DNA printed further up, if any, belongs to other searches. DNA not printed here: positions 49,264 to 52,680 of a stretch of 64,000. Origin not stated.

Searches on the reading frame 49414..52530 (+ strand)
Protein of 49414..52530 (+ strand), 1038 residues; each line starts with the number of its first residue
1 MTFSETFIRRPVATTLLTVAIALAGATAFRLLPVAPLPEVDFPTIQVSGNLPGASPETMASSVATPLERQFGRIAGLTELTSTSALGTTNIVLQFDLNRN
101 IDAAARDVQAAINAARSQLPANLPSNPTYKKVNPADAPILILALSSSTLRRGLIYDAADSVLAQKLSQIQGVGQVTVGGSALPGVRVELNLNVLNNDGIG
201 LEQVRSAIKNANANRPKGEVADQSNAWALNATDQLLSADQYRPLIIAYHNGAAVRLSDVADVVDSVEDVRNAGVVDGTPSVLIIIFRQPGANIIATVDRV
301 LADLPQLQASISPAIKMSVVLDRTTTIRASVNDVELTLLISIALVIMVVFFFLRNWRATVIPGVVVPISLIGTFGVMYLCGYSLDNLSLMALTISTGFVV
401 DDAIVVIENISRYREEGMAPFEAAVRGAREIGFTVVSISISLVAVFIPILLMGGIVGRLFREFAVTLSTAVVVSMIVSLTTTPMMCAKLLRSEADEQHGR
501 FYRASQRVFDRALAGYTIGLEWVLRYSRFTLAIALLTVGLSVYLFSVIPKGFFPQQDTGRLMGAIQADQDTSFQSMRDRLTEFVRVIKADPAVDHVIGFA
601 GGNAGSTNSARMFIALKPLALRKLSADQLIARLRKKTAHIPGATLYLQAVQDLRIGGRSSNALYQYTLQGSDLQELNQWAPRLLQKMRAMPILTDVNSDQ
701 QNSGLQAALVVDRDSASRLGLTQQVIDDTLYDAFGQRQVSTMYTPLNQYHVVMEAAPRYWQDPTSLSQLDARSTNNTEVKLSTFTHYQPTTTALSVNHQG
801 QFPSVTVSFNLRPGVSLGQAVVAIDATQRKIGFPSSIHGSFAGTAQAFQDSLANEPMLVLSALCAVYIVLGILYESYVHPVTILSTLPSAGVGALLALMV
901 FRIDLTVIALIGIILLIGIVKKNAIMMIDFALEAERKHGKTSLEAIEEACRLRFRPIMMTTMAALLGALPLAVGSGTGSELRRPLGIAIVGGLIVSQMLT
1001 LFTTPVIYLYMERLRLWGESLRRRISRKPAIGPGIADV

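Call 37: search_protein_families(library=pfam, proteins=[window:49414-52530:+], max_evalue=0.0001)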
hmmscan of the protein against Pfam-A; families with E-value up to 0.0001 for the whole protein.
window:49414-52530:+ (1038 aa): 3 families
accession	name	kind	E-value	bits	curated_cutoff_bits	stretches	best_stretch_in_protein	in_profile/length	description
PF00873.25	ACR_tran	-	0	1093.6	28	1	3-1011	1-1020/1021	AcrB/AcrD/AcrF family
PF03176.21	MMPL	-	6.1e-08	32.4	20.5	0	739-1020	64-310/333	MMPL family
PF02355.23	SecD_SecF_C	-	1.7e-07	31.2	20.5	0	857-1012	35-187/189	Protein export membrane protein SecD/SecF, C-terminal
